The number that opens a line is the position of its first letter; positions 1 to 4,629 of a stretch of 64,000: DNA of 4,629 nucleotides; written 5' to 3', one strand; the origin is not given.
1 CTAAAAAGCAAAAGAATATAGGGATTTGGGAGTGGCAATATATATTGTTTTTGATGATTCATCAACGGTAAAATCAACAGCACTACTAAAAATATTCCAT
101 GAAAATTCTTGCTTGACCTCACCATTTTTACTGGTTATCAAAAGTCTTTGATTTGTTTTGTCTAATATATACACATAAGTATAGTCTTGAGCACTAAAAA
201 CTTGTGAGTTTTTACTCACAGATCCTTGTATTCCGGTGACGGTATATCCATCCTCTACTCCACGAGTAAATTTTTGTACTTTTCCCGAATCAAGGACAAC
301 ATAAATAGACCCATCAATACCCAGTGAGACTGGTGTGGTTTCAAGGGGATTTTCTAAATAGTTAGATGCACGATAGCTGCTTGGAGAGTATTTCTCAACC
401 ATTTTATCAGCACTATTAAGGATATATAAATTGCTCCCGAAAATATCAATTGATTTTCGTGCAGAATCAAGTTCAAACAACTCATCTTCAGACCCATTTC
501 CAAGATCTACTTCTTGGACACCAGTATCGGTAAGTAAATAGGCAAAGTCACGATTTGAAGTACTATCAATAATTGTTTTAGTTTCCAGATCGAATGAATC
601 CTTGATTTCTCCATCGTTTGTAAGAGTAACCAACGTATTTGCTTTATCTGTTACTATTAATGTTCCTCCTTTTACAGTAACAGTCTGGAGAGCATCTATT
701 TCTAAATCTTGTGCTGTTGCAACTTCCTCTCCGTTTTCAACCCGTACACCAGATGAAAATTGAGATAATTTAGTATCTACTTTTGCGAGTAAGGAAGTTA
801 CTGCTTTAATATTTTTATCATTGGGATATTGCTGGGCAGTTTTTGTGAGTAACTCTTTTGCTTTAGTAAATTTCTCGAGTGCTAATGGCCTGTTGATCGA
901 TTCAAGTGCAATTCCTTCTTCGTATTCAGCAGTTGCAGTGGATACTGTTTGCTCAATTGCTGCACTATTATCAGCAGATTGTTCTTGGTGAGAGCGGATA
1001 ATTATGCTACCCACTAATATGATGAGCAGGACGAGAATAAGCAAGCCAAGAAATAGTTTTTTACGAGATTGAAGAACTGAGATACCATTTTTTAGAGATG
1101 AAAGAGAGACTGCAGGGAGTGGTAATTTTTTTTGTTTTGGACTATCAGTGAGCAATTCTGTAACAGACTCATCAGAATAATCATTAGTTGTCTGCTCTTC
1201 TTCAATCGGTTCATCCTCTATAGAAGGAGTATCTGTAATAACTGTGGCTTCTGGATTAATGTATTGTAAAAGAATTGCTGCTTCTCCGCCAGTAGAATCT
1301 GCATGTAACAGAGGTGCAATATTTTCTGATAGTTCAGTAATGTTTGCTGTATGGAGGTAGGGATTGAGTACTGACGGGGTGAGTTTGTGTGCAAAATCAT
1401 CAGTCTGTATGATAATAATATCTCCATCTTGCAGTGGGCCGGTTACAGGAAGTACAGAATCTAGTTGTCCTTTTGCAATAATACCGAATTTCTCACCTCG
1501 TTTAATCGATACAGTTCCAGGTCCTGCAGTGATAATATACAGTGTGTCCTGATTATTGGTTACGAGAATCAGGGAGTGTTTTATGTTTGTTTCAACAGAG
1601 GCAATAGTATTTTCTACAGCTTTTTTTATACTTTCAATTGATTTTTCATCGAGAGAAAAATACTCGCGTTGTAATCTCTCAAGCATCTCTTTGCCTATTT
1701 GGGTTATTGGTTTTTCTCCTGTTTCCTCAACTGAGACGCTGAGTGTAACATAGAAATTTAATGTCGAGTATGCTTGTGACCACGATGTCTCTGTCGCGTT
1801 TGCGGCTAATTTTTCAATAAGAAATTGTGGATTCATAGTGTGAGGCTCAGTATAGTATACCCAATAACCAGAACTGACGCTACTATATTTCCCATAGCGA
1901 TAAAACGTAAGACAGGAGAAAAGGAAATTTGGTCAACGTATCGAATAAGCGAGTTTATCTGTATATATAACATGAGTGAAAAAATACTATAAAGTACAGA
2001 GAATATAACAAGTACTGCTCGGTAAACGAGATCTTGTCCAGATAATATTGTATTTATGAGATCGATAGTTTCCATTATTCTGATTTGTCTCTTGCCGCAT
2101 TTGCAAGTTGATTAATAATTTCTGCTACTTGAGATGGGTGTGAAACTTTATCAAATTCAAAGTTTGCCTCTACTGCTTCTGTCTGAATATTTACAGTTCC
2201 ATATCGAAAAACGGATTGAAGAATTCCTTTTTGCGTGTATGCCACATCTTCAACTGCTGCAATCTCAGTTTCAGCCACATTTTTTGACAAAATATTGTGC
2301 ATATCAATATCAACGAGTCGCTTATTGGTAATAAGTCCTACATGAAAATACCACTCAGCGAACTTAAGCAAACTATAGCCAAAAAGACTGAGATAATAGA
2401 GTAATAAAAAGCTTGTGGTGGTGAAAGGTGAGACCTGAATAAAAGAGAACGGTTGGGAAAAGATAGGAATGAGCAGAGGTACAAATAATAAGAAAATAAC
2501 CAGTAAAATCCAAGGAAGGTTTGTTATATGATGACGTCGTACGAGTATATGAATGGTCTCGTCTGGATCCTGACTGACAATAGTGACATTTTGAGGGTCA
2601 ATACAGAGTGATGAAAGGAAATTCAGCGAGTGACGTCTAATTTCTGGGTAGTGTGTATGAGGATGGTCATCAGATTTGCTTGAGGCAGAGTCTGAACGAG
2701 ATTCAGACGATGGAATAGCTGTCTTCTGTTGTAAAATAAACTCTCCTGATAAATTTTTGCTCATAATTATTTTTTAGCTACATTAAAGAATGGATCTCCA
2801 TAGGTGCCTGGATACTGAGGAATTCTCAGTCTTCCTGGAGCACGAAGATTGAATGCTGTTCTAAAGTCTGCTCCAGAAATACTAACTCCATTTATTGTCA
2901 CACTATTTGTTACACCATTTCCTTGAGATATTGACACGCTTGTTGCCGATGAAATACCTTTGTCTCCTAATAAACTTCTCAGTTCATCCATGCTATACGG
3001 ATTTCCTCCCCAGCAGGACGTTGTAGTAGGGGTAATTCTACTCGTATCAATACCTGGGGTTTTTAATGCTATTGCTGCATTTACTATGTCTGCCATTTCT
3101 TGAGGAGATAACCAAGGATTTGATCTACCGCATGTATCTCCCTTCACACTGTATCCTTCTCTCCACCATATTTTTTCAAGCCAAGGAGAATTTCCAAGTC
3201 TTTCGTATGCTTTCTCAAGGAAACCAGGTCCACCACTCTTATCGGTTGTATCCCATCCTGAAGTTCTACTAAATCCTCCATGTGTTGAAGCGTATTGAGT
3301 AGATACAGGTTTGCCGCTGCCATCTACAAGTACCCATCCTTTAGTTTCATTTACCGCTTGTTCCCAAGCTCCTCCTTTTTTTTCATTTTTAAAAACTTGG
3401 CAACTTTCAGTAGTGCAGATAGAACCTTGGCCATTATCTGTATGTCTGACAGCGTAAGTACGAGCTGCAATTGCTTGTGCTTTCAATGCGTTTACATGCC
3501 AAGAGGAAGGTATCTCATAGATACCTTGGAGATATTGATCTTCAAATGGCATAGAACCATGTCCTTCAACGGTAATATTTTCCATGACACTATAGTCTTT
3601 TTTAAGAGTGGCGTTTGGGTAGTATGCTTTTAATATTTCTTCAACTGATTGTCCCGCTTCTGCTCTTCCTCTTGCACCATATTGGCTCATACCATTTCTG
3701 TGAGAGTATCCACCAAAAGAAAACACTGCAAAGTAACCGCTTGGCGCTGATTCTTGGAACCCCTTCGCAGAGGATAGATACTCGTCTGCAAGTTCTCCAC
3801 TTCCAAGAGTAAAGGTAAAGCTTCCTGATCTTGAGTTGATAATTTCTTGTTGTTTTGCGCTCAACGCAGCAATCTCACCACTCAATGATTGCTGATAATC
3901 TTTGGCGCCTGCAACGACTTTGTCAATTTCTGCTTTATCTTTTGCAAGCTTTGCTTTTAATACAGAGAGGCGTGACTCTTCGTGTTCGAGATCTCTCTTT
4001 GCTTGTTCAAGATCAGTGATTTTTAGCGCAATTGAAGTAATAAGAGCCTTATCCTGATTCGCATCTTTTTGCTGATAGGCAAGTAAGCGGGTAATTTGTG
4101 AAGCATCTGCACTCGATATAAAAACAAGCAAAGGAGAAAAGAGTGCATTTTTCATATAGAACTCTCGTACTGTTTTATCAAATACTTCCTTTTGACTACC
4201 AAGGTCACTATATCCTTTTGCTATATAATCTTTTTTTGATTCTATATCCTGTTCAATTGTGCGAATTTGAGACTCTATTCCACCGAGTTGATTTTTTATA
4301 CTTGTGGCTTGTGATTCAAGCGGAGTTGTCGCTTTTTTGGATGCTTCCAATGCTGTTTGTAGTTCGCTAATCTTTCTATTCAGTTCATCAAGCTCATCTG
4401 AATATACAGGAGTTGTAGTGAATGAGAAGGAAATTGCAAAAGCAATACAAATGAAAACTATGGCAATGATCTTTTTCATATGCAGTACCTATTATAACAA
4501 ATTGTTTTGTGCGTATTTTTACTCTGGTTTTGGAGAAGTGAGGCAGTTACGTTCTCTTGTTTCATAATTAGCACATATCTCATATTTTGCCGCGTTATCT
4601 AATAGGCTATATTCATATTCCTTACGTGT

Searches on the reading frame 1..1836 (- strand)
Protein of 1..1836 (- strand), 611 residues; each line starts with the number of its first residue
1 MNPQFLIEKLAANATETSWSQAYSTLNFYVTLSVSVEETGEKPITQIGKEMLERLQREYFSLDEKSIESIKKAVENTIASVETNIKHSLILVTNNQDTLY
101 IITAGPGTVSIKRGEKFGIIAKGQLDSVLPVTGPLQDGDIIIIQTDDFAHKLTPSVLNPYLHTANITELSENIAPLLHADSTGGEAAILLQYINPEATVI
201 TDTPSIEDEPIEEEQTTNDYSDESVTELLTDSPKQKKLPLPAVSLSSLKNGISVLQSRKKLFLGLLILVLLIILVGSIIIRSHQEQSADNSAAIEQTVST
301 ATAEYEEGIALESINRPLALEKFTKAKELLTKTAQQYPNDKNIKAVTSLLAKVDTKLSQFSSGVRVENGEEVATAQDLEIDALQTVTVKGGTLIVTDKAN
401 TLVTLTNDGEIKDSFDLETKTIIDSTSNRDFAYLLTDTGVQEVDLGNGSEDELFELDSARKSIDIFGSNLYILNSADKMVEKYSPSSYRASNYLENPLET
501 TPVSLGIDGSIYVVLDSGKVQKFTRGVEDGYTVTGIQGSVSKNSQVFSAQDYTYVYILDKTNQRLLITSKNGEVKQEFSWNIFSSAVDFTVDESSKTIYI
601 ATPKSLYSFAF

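Call 25: search_protein_families(library=pfam, proteins=[window:1-1836:-], max_evalue=0.001)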
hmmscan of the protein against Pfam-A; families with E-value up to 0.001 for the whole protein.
window:1-1836:- (611 aa): 0 families

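Call 73: find_encoding_contigs(protein=window:1-1836:-, flank=10000, max_places=1)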
Protein window:1-1836:- (611 aa): 2 contigs read that carry it; 1 place shown.
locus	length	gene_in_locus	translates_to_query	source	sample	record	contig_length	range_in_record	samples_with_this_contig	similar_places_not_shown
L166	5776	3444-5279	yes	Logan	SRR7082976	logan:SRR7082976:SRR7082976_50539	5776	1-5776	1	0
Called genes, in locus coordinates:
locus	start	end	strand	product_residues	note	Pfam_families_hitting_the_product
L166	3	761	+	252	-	?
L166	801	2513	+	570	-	PF08486:SpoIID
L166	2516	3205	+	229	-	-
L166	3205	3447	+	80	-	PF18901:DUF5657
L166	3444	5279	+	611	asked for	-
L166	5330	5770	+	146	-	PF01668:SmpB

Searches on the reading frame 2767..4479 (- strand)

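Call 25: search_protein_families(library=pfam, proteins=[window:2767-4479:-], max_evalue=0.001)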
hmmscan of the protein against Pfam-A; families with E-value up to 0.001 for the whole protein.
window:2767-4479:- (570 aa): 2 families
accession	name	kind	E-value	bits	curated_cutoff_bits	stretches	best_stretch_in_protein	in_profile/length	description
PF08486.15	SpoIID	-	4.1e-17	63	23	1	315-385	15-96/97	Stage II sporulation protein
PF11559.13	ADIP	-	0.00043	20.8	34.3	0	28-104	59-135/151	Afadin- and alpha -actinin-Binding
